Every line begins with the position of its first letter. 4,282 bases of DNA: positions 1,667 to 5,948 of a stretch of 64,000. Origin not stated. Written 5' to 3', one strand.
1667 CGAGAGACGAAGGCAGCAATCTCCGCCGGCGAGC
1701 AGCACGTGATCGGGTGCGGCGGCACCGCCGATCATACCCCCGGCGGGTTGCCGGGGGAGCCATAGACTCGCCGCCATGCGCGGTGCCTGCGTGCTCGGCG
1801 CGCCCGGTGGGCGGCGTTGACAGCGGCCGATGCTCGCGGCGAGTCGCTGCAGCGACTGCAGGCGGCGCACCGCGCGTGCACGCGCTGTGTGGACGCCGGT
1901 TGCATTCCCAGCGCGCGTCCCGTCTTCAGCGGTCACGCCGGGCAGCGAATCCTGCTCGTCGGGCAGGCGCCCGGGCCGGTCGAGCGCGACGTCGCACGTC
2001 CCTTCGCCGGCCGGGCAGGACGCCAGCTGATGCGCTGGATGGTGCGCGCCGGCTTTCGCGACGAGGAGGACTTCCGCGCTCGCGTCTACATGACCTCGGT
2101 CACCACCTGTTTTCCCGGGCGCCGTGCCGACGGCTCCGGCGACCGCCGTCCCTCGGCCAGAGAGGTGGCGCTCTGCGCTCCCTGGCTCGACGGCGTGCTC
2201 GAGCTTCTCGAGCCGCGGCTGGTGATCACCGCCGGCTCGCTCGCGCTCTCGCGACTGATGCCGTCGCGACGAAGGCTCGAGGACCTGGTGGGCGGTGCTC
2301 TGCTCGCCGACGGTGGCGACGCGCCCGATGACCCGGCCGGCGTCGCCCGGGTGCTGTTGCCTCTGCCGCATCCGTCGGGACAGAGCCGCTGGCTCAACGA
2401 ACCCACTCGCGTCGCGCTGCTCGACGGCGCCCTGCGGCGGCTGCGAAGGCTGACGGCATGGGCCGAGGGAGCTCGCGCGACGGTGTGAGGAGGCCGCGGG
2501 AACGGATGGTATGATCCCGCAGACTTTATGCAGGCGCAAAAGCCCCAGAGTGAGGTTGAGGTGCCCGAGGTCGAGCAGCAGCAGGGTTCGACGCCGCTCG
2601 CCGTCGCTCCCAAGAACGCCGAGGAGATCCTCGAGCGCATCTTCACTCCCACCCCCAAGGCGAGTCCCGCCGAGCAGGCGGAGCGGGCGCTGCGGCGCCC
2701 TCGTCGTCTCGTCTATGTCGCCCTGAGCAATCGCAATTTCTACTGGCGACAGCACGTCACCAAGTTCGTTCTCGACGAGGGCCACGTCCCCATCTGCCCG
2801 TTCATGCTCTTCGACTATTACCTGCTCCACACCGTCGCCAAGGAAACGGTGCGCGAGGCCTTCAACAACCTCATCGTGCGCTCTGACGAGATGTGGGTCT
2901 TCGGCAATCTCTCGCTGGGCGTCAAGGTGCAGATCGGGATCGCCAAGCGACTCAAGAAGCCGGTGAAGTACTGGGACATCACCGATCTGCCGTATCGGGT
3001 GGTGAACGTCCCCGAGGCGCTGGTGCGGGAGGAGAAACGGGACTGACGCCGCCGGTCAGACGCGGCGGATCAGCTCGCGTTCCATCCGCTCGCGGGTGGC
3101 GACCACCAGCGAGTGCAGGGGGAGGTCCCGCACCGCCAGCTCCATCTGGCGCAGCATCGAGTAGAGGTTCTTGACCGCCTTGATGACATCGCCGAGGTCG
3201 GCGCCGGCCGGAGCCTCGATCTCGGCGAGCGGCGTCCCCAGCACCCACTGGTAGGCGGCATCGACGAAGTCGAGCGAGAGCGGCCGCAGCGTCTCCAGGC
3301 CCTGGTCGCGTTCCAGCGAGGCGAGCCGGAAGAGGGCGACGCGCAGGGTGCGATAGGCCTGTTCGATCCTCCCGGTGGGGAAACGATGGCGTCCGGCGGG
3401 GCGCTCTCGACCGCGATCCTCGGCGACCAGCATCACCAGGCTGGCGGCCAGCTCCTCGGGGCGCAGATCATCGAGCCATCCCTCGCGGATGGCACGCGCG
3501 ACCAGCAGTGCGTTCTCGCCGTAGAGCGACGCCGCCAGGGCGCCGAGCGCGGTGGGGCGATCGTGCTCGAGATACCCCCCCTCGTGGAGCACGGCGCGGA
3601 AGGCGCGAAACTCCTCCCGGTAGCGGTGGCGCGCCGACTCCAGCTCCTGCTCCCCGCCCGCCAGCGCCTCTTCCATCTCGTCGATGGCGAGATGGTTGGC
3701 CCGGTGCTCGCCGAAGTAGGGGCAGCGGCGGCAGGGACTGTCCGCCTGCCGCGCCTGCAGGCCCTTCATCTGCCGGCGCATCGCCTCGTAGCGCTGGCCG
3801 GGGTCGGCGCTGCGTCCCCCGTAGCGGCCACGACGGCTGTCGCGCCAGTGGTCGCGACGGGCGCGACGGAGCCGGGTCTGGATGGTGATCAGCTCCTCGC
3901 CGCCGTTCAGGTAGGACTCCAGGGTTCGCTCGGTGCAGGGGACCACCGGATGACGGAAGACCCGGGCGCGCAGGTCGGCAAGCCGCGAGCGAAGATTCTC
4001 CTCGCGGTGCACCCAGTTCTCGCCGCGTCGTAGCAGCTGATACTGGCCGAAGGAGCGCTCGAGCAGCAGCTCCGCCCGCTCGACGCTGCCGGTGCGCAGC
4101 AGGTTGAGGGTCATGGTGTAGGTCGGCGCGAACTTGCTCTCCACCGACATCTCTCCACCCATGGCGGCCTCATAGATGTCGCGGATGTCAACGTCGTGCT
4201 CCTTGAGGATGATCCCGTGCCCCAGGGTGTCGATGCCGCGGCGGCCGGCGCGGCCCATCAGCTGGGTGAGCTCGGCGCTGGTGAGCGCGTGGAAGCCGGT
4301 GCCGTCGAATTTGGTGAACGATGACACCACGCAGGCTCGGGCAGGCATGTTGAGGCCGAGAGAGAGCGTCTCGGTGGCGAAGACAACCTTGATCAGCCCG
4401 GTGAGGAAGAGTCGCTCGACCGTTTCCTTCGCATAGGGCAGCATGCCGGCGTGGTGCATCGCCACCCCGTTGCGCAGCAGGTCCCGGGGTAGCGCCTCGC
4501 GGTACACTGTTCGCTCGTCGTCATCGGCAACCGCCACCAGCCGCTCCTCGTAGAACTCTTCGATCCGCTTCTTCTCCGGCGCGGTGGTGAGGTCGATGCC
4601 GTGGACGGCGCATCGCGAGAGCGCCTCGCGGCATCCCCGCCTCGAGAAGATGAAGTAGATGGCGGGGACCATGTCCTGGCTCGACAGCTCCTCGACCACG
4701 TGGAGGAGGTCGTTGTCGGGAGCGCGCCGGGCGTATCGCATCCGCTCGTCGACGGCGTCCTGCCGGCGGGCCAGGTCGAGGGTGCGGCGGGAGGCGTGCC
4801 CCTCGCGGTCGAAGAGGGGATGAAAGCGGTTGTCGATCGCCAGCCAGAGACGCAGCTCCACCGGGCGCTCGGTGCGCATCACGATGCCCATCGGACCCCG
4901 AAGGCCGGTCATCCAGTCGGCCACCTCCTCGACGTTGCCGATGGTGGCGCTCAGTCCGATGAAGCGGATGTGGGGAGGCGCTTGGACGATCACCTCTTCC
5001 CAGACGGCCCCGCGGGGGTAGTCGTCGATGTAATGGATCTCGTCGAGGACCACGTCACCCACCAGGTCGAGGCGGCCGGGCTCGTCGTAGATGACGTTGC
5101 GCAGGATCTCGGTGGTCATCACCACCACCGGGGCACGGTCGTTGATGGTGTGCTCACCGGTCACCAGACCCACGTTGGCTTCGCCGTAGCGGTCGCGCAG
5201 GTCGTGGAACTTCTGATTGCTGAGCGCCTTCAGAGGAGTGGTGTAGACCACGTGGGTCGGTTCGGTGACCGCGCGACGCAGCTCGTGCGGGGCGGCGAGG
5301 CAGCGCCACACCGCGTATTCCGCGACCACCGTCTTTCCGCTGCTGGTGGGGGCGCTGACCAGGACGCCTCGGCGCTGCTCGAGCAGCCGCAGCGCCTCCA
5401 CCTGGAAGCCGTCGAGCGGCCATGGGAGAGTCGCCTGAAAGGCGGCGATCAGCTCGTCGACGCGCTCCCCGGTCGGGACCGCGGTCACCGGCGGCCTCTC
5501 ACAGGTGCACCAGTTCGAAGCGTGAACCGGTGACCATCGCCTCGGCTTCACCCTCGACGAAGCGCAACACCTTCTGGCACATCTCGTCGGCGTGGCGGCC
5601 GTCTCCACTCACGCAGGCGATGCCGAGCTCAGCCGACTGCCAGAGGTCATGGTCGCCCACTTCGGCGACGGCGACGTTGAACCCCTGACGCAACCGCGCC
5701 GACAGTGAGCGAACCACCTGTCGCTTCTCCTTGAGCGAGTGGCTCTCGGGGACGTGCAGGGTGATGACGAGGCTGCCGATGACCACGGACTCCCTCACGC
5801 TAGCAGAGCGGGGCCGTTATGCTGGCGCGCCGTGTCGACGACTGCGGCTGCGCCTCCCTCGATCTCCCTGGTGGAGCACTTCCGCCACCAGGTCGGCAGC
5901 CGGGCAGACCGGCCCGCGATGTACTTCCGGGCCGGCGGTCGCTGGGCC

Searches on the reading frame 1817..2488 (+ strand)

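Call 44: search_protein_families(library=pfam, proteins=[window:1817-2488:+], max_evalue=0.00001)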
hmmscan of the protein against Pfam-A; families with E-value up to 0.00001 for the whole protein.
window:1817-2488:+ (223 aa): 1 family
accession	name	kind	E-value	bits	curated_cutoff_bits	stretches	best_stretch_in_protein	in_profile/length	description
PF03167.25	UDG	-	5.8e-25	88.5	24.3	1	41-198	6-129/141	Uracil DNA glycosylase superfamily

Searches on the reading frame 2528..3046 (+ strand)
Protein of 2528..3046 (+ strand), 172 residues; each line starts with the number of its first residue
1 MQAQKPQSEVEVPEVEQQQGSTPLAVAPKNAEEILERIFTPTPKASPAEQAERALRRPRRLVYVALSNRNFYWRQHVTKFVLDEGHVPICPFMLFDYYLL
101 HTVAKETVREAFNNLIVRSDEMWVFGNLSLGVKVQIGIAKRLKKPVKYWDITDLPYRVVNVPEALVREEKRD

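Call 44: search_protein_families(library=pfam, proteins=[window:2528-3046:+], max_evalue=0.00001)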
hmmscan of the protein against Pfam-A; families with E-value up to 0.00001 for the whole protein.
window:2528-3046:+ (172 aa): 1 family
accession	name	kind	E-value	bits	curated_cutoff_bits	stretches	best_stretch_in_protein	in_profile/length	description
PF24963.1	DUF7768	-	2.4e-07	31.4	26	1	69-148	15-97/98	Domain of unknown function (DUF7768)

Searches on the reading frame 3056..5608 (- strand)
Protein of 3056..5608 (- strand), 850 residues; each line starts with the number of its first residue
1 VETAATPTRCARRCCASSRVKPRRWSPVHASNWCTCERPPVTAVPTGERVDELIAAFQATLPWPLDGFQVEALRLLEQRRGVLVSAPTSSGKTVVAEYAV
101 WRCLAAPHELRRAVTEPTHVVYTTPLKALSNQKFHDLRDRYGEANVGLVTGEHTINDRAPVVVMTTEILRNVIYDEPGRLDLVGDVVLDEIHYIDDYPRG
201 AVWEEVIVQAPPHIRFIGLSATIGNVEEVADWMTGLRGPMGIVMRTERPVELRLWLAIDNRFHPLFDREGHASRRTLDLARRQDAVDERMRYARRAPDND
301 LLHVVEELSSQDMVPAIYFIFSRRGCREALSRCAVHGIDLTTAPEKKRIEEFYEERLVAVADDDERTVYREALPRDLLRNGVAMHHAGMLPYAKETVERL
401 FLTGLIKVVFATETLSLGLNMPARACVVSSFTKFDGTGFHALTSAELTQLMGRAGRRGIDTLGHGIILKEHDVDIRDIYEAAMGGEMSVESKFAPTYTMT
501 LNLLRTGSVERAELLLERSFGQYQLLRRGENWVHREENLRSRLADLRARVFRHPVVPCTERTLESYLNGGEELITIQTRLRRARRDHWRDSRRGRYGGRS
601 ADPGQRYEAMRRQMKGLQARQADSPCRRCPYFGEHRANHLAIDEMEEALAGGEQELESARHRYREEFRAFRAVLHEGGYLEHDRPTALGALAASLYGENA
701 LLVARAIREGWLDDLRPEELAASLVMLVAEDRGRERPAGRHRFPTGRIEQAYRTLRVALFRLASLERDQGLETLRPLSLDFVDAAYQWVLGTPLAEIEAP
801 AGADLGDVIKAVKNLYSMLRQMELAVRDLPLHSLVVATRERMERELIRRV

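Call 6: search_protein_families(library=pfam, proteins=[window:3056-5608:-], max_evalue=0.01)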
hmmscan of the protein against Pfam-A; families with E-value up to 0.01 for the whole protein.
window:3056-5608:- (850 aa): 5 families
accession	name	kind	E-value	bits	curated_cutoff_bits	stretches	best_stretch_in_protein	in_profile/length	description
PF00270.35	DEAD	-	2.7e-23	83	26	1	68-228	3-166/167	DEAD/DEAH box helicase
PF08148.17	DSHCT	-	3.3e-23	82.8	22.7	1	683-847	2-170/172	DSHCT (NUC185) domain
PF04851.21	ResIII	-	3.6e-08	33.9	22.5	1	69-223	20-162/164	Type III restriction enzyme, res subunit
PF00271.37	Helicase_C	-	7.3e-07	29.9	23.5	1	381-458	41-110/110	Helicase conserved C-terminal domain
PF22527.2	DEXQc_Suv3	-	5.7e-06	26.4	27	1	113-210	33-121/154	DEXQ-box helicase domain of Suv3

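Call 7: search_protein_families(library=ncbifam, proteins=[window:3056-5608:-], max_evalue=0.01)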
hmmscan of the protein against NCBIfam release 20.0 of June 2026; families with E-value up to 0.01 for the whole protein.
window:3056-5608:- (850 aa): 10 families
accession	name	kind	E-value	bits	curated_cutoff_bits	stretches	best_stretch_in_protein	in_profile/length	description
NF002654.0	PRK02362.1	equivalog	2.8e-50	171.4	887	1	77-504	37-430/739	ATP-dependent DNA helicase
NF002251.0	PRK01172.1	equivalog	1.3e-45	155.8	891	2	362-504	269-410/674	ATP-dependent DNA helicase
NF040935.1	helicase_Hel308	equivalog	2.1e-44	151.8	1200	2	68-254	30-207/704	ATP-dependent DNA helicase Hel308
NF001308.0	PRK00254.1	equivalog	1.1e-41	142.9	1216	2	69-253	28-204/720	ATP-dependent DNA helicase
TIGR04121.1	DEXH_lig_assoc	equivalog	2e-20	72.1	850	1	55-243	4-205/804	ligase-associated DNA damage response DEXH box helicase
NF010338.0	PRK13767.1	equivalog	3.1e-14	52.2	849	2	69-134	38-102/877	ATP-dependent helicase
TIGR03817.1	DECH_helic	hypoth_equivalog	1.3e-06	27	874.1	1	378-463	302-379/742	helicase/secretion neighborhood putative DEAH-box helicase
TIGR01587.1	cas3_core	equivalog_domain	0.00037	19.7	102.45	0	186-225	128-167/358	CRISPR-associated helicase Cas3'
NF008165.0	PRK10917.1-3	equivalog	0.0084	14.6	711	0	380-456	510-579/692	ATP-dependent DNA helicase RecG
NF008164.0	PRK10917.1-2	equivalog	0.0085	14.4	785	0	375-457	515-590/704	ATP-dependent DNA helicase RecG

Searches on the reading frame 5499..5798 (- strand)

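Call 6: search_protein_families(library=pfam, proteins=[window:5499-5798:-], max_evalue=0.01)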
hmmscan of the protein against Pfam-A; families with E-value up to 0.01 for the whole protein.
window:5499-5798:- (99 aa): 1 family
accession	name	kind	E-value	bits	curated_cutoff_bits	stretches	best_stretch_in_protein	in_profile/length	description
PF04456.17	DUF503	-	1.3e-33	115.1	22.4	1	7-91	1-85/88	Protein of unknown function (DUF503)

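Call 7: search_protein_families(library=ncbifam, proteins=[window:5499-5798:-], max_evalue=0.01)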
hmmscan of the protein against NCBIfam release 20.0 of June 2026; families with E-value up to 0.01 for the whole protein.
window:5499-5798:- (99 aa): 0 families
